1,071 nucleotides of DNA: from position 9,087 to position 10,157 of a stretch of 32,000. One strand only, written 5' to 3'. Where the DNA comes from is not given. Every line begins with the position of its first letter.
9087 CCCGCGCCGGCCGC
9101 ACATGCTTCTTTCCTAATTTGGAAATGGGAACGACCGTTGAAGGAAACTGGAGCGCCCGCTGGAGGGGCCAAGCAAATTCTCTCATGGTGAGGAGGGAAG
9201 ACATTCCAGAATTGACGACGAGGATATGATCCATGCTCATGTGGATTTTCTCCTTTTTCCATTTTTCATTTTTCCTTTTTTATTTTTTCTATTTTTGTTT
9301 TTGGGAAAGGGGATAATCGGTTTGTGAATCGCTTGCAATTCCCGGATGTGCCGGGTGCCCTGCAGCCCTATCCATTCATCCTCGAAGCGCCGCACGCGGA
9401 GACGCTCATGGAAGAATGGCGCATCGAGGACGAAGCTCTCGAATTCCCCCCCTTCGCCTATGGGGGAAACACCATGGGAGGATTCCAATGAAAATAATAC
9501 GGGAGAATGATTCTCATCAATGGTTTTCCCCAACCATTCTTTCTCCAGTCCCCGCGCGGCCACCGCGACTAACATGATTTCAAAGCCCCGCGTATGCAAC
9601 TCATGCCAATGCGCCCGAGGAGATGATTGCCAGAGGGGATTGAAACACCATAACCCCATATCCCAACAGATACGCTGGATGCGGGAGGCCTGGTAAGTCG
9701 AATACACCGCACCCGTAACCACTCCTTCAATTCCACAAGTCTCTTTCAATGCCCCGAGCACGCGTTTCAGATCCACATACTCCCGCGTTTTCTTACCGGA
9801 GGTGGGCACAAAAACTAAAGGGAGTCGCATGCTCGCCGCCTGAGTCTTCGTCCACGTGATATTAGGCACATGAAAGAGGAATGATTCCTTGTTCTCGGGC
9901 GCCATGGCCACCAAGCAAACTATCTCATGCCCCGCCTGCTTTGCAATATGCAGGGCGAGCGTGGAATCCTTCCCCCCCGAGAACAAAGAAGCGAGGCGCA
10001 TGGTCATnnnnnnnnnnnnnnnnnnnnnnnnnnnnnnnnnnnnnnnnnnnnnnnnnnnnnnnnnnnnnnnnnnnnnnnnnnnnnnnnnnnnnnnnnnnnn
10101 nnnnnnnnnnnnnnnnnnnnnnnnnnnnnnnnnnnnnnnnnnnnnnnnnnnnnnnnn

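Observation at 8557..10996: ATGA-coupled three-gene cassette: GGDEF-like cyclase, Dph6-type PP-loop ATPase and glutamine amidotransferase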

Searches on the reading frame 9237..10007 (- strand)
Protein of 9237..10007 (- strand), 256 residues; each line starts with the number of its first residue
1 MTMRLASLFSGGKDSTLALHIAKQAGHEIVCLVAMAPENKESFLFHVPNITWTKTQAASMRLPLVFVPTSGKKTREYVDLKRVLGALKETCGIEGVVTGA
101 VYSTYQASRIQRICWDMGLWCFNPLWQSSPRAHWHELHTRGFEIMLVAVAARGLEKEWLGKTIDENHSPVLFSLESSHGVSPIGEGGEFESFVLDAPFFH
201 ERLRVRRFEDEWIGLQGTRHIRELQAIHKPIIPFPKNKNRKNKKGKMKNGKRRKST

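Call 4: search_protein_families(library=pfam, proteins=[window:9237-10007:-], max_evalue=0.1)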
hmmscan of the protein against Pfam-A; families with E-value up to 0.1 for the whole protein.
window:9237-10007:- (256 aa): 4 families
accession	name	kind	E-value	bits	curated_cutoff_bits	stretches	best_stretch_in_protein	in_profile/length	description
PF01902.24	Diphthami_syn_2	-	1.2e-60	205.3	23.2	1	3-224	1-217/219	Diphthamide synthase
PF06508.19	QueC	-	0.0066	16.4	22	1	7-32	4-29/210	Queuosine biosynthesis protein QueC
PF24167.1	DUF7411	-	0.012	15.6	28.7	1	3-29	1-26/194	Family of unknown function (DUF7411)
PF03054.22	tRNA_Me_trans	-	0.077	13.1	20.6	0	4-41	2-38/202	tRNA methyl transferase HUP domain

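Call 5: search_protein_families(library=ncbifam, proteins=[window:9237-10007:-], max_evalue=0.1)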
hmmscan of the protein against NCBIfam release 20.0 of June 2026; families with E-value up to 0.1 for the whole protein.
window:9237-10007:- (256 aa): 5 families
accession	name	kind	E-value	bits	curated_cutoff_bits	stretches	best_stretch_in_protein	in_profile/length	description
TIGR03679.1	Dph6_archaeal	equivalog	8.5e-76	254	197.3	1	7-223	2-217/218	diphthine--ammonia ligase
NF052346.1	PAB0415_fam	hypoth_equivalog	1.7e-20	73.7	250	1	7-207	2-191/205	PAB0415 family putative ATP pyrophosphatase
NF052347.1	TTX_0299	hypoth_equivalog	2.4e-10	40.3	250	1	7-209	2-188/200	TTX_0299 family putative ATP pyrophosphatase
NF011155.0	PRK14561.1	equivalog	0.0087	15.8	207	1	3-29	1-26/195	hypothetical protein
TIGR00364.1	TIGR00364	equivalog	0.026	14.1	150.3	1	8-32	4-28/201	7-cyano-7-deazaguanine synthase QueC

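Call 11: find_homologous_proteins(query=window:9237-10007:-)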
Query window:9237-10007:- (256 aa): 7433 proteins with E <= 0.001 among 7988 candidates; the best 120 are listed.
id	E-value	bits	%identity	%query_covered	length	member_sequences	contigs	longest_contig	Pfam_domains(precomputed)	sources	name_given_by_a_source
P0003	6.8e-172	587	100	99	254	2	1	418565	PF28410.1,PF01902.25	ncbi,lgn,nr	ncbi:MAG: diphthine--ammonia ligase [Candidatus Diapherotrites archaeon]|nr:diphthine--ammonia ligas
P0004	3.5e-108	379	71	89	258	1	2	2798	PF28410.1,PF01902.25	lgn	-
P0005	8.8e-98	345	65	89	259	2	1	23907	PF28410.1,PF01902.25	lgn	-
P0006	2.0e-97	343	65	89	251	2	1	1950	PF28410.1,PF01902.25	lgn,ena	-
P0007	8.2e-97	341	60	98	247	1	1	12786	PF28410.1,PF01902.25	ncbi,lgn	-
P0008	9.9e-97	341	63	89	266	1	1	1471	PF28410.1,PF01902.25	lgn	-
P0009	1.3e-96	341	68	86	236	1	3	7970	PF28410.1,PF01902.25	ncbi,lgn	-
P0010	1.9e-96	340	60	99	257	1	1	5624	PF28410.1,PF01902.25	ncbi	-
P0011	2.2e-96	340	61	95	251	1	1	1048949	PF28410.1,PF01902.25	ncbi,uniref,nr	ncbi:MAG: diphthine--ammonia ligase [Candidatus Iainarchaeum archaeon]|uniref:Diphthine--ammonia lig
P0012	3.2e-96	339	66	89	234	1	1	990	PF28410.1,PF01902.25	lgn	-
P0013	4.0e-96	339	65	86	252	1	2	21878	PF28410.1,PF01902.25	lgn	-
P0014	4.6e-96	339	64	89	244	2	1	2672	PF28410.1,PF01902.25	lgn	-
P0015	5.6e-96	339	66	89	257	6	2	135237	PF28410.1,PF01902.25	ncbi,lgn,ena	-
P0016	7.1e-96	338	66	88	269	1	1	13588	PF28410.1,PF01902.25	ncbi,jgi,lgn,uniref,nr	ncbi:MAG: diphthine--ammonia ligase [Candidatus Diapherotrites archaeon]|uniref:Diphthine--ammonia l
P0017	1.7e-95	337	64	89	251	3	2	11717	PF28410.1,PF01902.25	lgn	-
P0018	3.5e-95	336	64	88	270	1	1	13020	PF28410.1,PF01902.25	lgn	-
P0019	4.3e-95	336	65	89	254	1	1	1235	PF28410.1,PF01902.25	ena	-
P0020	2.6e-94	333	63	89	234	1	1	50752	PF28410.1,PF01902.25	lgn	-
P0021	3.8e-94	333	63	86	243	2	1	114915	PF28410.1,PF01902.25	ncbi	-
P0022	1.9e-93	330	65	86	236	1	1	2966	PF28410.1,PF01902.25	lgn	-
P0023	2.7e-93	330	64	89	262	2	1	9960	PF28410.1,PF01902.25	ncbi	-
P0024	5.6e-93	329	63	89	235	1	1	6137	PF28410.1,PF01902.25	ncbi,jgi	jgi:asparagine synthase (glutamine-hydrolysing)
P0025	6.7e-93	329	59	98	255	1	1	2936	PF28410.1,PF01902.25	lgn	-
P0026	7.2e-93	328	60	94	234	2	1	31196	PF28410.1,PF01902.25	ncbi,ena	-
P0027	8.1e-92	325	61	94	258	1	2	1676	PF28410.1,PF01902.25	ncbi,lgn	-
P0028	8.8e-91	322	62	87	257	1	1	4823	PF28410.1,PF01902.25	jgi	jgi:asparagine synthase (glutamine-hydrolysing)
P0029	1.1e-89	318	58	94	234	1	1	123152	PF28410.1,PF01902.25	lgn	-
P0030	1.2e-84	302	58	84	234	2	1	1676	PF28410.1,PF01902.25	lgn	-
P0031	2.0e-81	291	56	89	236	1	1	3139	PF28410.1,PF01902.25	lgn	-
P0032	5.5e-80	286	57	86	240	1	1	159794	PF28410.1,PF01902.25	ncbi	ncbi:MAG: diphthine--ammonia ligase [Candidatus Diapherotrites archaeon]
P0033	5.7e-80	286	57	89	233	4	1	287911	PF28410.1,PF01902.25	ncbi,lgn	-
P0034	1.1e-79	285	56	86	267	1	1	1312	PF28410.1,PF01902.25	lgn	-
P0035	2.6e-79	284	57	89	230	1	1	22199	PF28410.1,PF01902.25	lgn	-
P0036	4.8e-79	283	57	89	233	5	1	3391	PF28410.1,PF01902.25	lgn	-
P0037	9.8e-79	282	55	89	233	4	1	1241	PF28410.1,PF01902.25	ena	-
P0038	2.6e-78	281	59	86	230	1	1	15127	PF28410.1,PF01902.25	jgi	jgi:asparagine synthase (glutamine-hydrolysing)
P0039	1.3e-75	272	56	86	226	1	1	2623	PF28410.1,PF01902.25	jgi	jgi:ABC transporter with metal-binding/Fe-S-binding domain ATP-binding protein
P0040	1.1e-66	243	50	89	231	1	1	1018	PF28410.1,PF01902.25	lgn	-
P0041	1.8e-66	242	51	86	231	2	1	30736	PF28410.1,PF01902.25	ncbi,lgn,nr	ncbi:MAG: diphthine--ammonia ligase [Candidatus Diapherotrites archaeon]|nr:diphthine--ammonia ligas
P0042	6.3e-63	230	52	81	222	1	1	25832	PF28410.1,PF01902.25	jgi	-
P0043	1.2e-62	229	51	86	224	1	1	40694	PF28410.1,PF01902.25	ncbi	-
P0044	1.7e-62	229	48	86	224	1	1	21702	PF28410.1,PF01902.25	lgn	-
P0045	2.1e-62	229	52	81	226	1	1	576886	PF28410.1,PF24167.2,PF01902.25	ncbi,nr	ncbi:MAG: diphthine--ammonia ligase [Candidatus Bathyarchaeota archaeon]|nr:diphthine--ammonia ligas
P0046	8.5e-62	227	48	89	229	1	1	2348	PF28410.1,PF01902.25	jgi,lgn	jgi:diphthine-ammonia ligase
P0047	2.7e-61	225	48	89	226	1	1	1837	PF28410.1,PF01902.25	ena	-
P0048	2.8e-61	225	51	82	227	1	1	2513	PF28410.1,PF01902.25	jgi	jgi:diphthine-ammonia ligase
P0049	2.9e-61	225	48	89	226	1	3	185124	PF28410.1,PF01902.25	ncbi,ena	-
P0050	4.0e-61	224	48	84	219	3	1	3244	PF28410.1,PF01902.25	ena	-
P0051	4.3e-61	224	51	81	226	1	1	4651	PF28410.1,PF01902.25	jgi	jgi:ABC transporter with metal-binding/Fe-S-binding domain ATP-binding protein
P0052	5.2e-61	224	50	87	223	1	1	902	PF28410.1,PF24167.2,PF01902.25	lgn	-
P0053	6.0e-61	224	54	79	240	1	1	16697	PF28410.1,PF24167.2,PF01902.25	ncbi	-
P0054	6.8e-61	224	47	89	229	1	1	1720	PF28410.1,PF01902.25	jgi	jgi:ABC transporter with metal-binding/Fe-S-binding domain ATP-binding protein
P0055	1.1e-60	223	47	89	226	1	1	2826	PF28410.1,PF01902.25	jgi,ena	-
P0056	1.2e-60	223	48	89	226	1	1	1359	PF28410.1,PF01902.25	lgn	-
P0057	1.3e-60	223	48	89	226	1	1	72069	PF28410.1,PF01902.25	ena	-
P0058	1.5e-60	223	50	81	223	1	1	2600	PF28410.1,PF01902.25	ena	-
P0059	1.8e-60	222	48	89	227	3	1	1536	PF28410.1,PF01902.25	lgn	-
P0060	1.9e-60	222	46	89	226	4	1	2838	PF28410.1,PF01902.25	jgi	jgi:diphthine-ammonia ligase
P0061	2.3e-60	222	46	89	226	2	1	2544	PF28410.1,PF01902.25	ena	-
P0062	2.5e-60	222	48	89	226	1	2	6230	PF28410.1,PF01902.25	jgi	jgi:ABC transporter with metal-binding/Fe-S-binding domain ATP-binding protein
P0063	2.6e-60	222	53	79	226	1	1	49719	PF28410.1,PF01902.25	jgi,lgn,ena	-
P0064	2.8e-60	222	49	81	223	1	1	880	PF28410.1,PF01902.25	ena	-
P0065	3.0e-60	222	49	81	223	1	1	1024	PF28410.1,PF24167.2,PF01902.25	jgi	-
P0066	3.2e-60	221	48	87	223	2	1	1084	PF28410.1,PF24167.2,PF01902.25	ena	-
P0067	3.6e-60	221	48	89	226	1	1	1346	PF28410.1,PF01902.25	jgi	jgi:diphthine-ammonia ligase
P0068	4.0e-60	221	48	89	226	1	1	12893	PF28410.1,PF01902.25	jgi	jgi:diphthine-ammonia ligase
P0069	4.3e-60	221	50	82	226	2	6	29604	PF28410.1,PF01902.25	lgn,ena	-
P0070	5.4e-60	221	51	77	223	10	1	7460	PF28410.1,PF01902.25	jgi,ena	-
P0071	5.5e-60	221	48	89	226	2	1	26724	PF28410.1,PF01902.25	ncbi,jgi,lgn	jgi:diphthine-ammonia ligase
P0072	5.8e-60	221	52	82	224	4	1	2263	PF28410.1,PF01902.25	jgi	-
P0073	6.3e-60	220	51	77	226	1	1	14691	PF28410.1,PF01902.25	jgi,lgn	jgi:ABC transporter with metal-binding/Fe-S-binding domain ATP-binding protein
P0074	6.7e-60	220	48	86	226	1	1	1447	PF28410.1,PF01902.25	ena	-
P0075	6.9e-60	220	46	89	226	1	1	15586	PF28410.1,PF01902.25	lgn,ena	-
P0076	7.8e-60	220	48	82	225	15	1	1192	PF28410.1,PF01902.25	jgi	jgi:asparagine synthase (glutamine-hydrolysing)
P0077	8.2e-60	220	49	89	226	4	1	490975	PF28410.1,PF01902.25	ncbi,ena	-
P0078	8.4e-60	220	50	81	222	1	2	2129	PF28410.1,PF01902.25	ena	-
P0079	9.1e-60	220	45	89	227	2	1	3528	PF28410.1,PF01902.25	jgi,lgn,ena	-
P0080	9.5e-60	220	48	89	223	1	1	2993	PF28410.1,PF01902.25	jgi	-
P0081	9.5e-60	220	50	89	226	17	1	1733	PF28410.1,PF01902.25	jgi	-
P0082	9.6e-60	220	48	89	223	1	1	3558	PF28410.1,PF01902.25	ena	-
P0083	9.8e-60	220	47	89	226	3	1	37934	PF28410.1,PF01902.25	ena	-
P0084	1.1e-59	220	50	81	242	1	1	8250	PF28410.1,PF24167.2,PF01902.25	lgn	-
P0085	1.1e-59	220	49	81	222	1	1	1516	PF28410.1,PF01902.25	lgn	-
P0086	1.1e-59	220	48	86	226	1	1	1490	PF28410.1,PF01902.25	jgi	-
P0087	1.3e-59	220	47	89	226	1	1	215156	PF28410.1,PF01902.25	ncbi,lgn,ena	-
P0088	1.3e-59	219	48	89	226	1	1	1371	PF28410.1,PF01902.25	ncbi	-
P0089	1.4e-59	219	48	89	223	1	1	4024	PF28410.1,PF01902.25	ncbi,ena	-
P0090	1.5e-59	219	45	89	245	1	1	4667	PF28410.1,PF01902.25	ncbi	-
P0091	1.7e-59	219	51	81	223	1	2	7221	PF28410.1,PF24167.2,PF01902.25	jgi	jgi:ABC transporter with metal-binding/Fe-S-binding domain ATP-binding protein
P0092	2.1e-59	219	52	77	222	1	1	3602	PF28410.1,PF24167.2,PF01902.25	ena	-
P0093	2.2e-59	219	51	81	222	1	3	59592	PF28410.1,PF01902.25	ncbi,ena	-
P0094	2.4e-59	219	48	89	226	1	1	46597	PF28410.1,PF24167.2,PF01902.25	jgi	jgi:ABC transporter with metal-binding/Fe-S-binding domain ATP-binding protein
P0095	2.6e-59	218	47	89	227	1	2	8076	PF28410.1,PF01902.25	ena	-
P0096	2.7e-59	218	48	89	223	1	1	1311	PF28410.1,PF01902.25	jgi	-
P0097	2.9e-59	218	49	81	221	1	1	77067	PF28410.1,PF24167.2,PF01902.25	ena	-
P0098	2.9e-59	218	47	89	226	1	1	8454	PF28410.1,PF24167.2,PF01902.25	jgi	jgi:diphthine-ammonia ligase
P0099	3.3e-59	218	46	89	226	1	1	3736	PF28410.1,PF01902.25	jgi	jgi:ABC transporter with metal-binding/Fe-S-binding domain ATP-binding protein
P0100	3.3e-59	218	47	89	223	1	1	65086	PF28410.1,PF01902.25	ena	-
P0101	3.4e-59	218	46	89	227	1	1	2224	PF28410.1,PF01902.25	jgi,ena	-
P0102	3.7e-59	218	46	89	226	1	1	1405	PF28410.1,PF01902.25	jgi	jgi:diphthine-ammonia ligase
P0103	4.1e-59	218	48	89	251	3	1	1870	PF28410.1,PF01902.25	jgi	jgi:diphthine-ammonia ligase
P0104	4.4e-59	218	48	86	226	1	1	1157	PF28410.1,PF01902.25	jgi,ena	-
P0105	4.8e-59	218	46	89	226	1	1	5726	PF28410.1,PF01902.25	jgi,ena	-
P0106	5.0e-59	218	47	89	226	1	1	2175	PF28410.1,PF01902.25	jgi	jgi:ABC transporter with metal-binding/Fe-S-binding domain ATP-binding protein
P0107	5.0e-59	218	47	89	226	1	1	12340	PF28410.1,PF01902.25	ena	-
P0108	5.0e-59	218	47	89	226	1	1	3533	PF28410.1,PF01902.25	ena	-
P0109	5.1e-59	218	45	93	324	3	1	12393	PF28410.1,PF01902.25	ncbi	-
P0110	5.1e-59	218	53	79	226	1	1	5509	PF28410.1,PF01902.25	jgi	jgi:ABC transporter with metal-binding/Fe-S-binding domain ATP-binding protein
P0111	5.1e-59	218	49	81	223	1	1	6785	PF28410.1,PF24167.2,PF01902.25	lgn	-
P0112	5.4e-59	217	45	89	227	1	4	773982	PF28410.1,PF01902.25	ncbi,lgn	-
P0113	5.5e-59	217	48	86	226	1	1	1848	PF28410.1,PF01902.25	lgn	-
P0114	5.8e-59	217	50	81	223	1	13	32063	PF28410.1,PF01902.25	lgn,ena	-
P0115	5.8e-59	217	48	89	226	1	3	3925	PF28410.1,PF01902.25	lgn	-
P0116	6.0e-59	217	52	81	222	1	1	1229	PF28410.1,PF24167.2,PF01902.25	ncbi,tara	tara:strand:+ start:38 stop:706 length:669 start_codon:yes stop_codon:yes gene_type:complete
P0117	6.2e-59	217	51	81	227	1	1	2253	PF28410.1,PF24167.2,PF01902.25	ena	-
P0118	6.8e-59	217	49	80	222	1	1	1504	PF28410.1,PF01902.25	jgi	jgi:asparagine synthase (glutamine-hydrolysing)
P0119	6.9e-59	217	47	89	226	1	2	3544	PF28410.1,PF01902.25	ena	-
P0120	7.2e-59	217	52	80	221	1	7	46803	PF28410.1,PF01902.25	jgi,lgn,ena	jgi:asparagine synthase (glutamine-hydrolysing)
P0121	7.4e-59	217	48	81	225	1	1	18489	PF28410.1,PF01902.25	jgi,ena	-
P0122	7.6e-59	217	51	82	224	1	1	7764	PF28410.1,PF24167.2,PF01902.25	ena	-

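Call 13: find_encoding_contigs(protein=P0005, flank=6000, max_places=2)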
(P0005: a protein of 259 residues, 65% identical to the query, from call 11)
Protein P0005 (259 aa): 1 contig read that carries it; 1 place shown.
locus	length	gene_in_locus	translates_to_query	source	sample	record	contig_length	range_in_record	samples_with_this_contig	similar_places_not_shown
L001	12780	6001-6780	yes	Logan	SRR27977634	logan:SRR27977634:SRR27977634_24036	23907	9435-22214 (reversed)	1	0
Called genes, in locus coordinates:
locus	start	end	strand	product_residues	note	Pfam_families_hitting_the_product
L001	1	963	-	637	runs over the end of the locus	PF02934:GatB_N, PF02938:GAD (weak), PF02637:GatB_Yqey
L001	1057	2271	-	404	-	PF07690:MFS_1, PF12832:MFS_1_like, PF13347:MFS_2 (weak), PF07690:MFS_1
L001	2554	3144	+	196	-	-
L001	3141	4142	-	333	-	PF02729:OTCace_N, PF00185:OTCace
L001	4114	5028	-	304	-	PF00696:AA_kinase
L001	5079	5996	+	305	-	PF00990:GGDEF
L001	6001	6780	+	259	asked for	PF01902:Diphthami_syn_2_N, PF28410:Diphthami_syn_2_C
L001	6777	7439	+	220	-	PF00117:GATase, PF07722:Peptidase_C26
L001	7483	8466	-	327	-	PF07705:CARDB (weak)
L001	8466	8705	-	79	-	-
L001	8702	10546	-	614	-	PF04675:DNA_ligase_A_N, PF01068:DNA_ligase_A_M, PF09414:RNA_ligase (weak), PF04679:DNA_ligase_A_C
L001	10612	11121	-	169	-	-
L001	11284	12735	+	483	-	PF00587:tRNA-synt_2b, PF03129:HGTP_anticodon, PF09180:ProRS-C_1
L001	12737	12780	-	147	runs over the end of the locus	PF13673:Acetyltransf_10, PF00583:Acetyltransf_1, PF13508:Acetyltransf_7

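Call 14: find_encoding_contigs(protein=P0011, flank=6000, max_places=2)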
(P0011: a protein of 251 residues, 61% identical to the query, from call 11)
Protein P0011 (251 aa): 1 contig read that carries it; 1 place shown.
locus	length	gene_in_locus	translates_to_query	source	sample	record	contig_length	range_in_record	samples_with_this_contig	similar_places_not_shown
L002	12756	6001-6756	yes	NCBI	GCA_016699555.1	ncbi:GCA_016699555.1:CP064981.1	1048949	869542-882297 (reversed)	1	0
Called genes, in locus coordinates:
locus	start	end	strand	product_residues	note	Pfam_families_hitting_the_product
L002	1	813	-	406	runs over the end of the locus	PF00083:Sugar_tr (faint), PF07690:MFS_1, PF12832:MFS_1_like, PF07690:MFS_1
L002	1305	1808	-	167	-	-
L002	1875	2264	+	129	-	-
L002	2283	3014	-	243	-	PF02457:DAC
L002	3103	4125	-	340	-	PF02729:OTCace_N, PF00185:OTCace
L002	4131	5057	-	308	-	PF00696:AA_kinase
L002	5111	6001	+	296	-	PF00990:GGDEF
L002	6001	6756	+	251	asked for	PF01902:Diphthami_syn_2_N, PF28410:Diphthami_syn_2_C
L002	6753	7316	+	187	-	PF00117:GATase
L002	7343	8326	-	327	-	-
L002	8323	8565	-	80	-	-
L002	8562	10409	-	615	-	PF04675:DNA_ligase_A_N, PF01068:DNA_ligase_A_M, PF09414:RNA_ligase, PF04679:DNA_ligase_A_C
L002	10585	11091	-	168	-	-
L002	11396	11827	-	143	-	-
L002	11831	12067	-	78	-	-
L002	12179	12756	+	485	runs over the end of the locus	PF00587:tRNA-synt_2b, PF03129:HGTP_anticodon, PF09180:ProRS-C_1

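Call 15: find_encoding_contigs(protein=P0015, flank=6000, max_places=2)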
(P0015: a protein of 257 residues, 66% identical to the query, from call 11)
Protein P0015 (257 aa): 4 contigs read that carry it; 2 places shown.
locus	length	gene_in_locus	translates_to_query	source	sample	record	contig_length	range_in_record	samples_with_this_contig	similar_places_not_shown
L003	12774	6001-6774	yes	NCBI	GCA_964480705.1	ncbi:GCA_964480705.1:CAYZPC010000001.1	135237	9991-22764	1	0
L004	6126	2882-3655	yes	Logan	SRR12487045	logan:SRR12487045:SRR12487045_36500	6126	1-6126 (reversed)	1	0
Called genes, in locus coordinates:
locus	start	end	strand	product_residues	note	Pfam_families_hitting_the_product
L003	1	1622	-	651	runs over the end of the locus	PF02934:GatB_N, PF02938:GAD (weak), PF02637:GatB_Yqey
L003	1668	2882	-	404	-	PF07690:MFS_1, PF12832:MFS_1_like, PF13347:MFS_2 (faint), PF07690:MFS_1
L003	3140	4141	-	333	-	PF02729:OTCace_N, PF00185:OTCace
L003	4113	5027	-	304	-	PF00696:AA_kinase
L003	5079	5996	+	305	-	PF00990:GGDEF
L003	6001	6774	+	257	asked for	PF01902:Diphthami_syn_2_N, PF28410:Diphthami_syn_2_C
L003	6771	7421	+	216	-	PF00117:GATase, PF07722:Peptidase_C26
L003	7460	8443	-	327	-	PF07705:CARDB (weak)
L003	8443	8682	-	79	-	-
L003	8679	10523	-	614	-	PF04675:DNA_ligase_A_N, PF01068:DNA_ligase_A_M, PF04679:DNA_ligase_A_C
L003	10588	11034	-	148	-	-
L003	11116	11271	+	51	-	-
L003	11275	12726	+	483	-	PF00587:tRNA-synt_2b, PF03129:HGTP_anticodon, PF09180:ProRS-C_1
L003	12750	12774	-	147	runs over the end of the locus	PF13673:Acetyltransf_10, PF00583:Acetyltransf_1, PF13508:Acetyltransf_7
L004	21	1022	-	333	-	PF02729:OTCace_N, PF00185:OTCace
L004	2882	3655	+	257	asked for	PF01902:Diphthami_syn_2_N, PF28410:Diphthami_syn_2_C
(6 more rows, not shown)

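Call 16: find_encoding_contigs(protein=P0032, flank=6000, max_places=1)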
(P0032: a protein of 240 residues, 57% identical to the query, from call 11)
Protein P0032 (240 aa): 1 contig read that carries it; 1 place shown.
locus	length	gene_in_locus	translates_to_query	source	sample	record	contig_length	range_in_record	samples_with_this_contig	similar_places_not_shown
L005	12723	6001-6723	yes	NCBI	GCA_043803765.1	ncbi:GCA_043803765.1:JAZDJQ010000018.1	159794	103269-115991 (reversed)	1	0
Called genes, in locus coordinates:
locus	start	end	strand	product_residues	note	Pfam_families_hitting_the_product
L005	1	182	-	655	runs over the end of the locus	PF02934:GatB_N, PF02938:GAD, PF02637:GatB_Yqey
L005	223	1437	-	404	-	PF07690:MFS_1, PF12832:MFS_1_like, PF13347:MFS_2, PF07690:MFS_1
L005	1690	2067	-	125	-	PF07883:Cupin_2, PF02311:AraC_binding (weak)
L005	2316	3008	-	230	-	PF02457:DAC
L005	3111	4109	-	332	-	PF02729:OTCace_N, PF00185:OTCace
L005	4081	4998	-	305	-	PF00696:AA_kinase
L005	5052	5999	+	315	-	PF00990:GGDEF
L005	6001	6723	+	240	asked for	PF01902:Diphthami_syn_2_N, PF28410:Diphthami_syn_2_C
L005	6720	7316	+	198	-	PF07722:Peptidase_C26 (faint), PF00117:GATase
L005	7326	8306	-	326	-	-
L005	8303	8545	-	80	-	-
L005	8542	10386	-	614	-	PF04675:DNA_ligase_A_N, PF01068:DNA_ligase_A_M, PF09414:RNA_ligase (faint), PF04679:DNA_ligase_A_C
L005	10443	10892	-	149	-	-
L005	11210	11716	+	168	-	-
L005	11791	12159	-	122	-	PF25212:HVO_A0114, PF01022:HTH_5 (weak)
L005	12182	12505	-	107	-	PF24839:DUF7718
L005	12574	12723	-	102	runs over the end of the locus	-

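Call 17: find_encoding_contigs(protein=P0033, flank=6000, max_places=1)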
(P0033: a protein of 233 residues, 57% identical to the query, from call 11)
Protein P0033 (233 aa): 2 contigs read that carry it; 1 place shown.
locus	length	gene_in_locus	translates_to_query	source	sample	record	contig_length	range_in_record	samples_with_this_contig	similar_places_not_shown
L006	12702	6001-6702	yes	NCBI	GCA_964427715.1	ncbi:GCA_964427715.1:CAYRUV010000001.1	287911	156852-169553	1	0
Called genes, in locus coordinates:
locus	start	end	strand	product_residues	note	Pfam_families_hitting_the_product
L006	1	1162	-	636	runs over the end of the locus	PF02934:GatB_N, PF02938:GAD, PF02637:GatB_Yqey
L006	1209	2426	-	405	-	PF00083:Sugar_tr (weak), PF07690:MFS_1, PF12832:MFS_1_like (weak), PF13347:MFS_2, PF07690:MFS_1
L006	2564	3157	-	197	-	PF28474:DUF8412, PF13376:OmdA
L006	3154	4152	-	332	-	PF02729:OTCace_N, PF00185:OTCace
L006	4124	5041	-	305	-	PF00696:AA_kinase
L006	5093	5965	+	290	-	PF00990:GGDEF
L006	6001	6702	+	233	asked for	PF01902:Diphthami_syn_2_N, PF28410:Diphthami_syn_2_C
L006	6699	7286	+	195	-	PF00117:GATase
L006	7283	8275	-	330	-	-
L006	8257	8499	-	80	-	-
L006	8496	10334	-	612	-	PF04675:DNA_ligase_A_N, PF01068:DNA_ligase_A_M, PF09414:RNA_ligase (weak), PF04679:DNA_ligase_A_C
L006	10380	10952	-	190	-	-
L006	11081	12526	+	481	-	PF00587:tRNA-synt_2b, PF03129:HGTP_anticodon, PF09180:ProRS-C_1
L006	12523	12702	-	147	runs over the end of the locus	PF13673:Acetyltransf_10, PF00583:Acetyltransf_1, PF13508:Acetyltransf_7, PF14542:Acetyltransf_CG (weak), PF08445:FR47 (weak)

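Call 18: find_encoding_contigs(protein=P0041, flank=6000, max_places=1)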
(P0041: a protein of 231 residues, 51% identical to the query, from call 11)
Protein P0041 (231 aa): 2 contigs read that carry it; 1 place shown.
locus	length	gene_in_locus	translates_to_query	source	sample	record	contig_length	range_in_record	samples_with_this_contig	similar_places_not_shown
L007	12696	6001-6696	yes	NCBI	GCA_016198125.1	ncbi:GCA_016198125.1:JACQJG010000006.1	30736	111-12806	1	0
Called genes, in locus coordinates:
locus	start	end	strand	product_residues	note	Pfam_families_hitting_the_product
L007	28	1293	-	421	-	PF13173:AAA_14, PF13635:DUF4143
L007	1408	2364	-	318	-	PF02729:OTCace_N, PF00185:OTCace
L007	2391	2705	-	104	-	-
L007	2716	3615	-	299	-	PF00696:AA_kinase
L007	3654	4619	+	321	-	PF00990:GGDEF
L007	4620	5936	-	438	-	PF18195:GatD_N, PF00710:Asparaginase, PF17763:Asparaginase_C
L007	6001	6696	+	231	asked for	PF01902:Diphthami_syn_2_N, PF28410:Diphthami_syn_2_C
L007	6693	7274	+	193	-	PF00117:GATase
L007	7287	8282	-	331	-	-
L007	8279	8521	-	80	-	-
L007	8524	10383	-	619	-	PF04675:DNA_ligase_A_N, PF01068:DNA_ligase_A_M, PF04679:DNA_ligase_A_C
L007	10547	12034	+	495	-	PF00587:tRNA-synt_2b, PF03129:HGTP_anticodon, PF09180:ProRS-C_1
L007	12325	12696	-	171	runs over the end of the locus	PF04542:Sigma70_r2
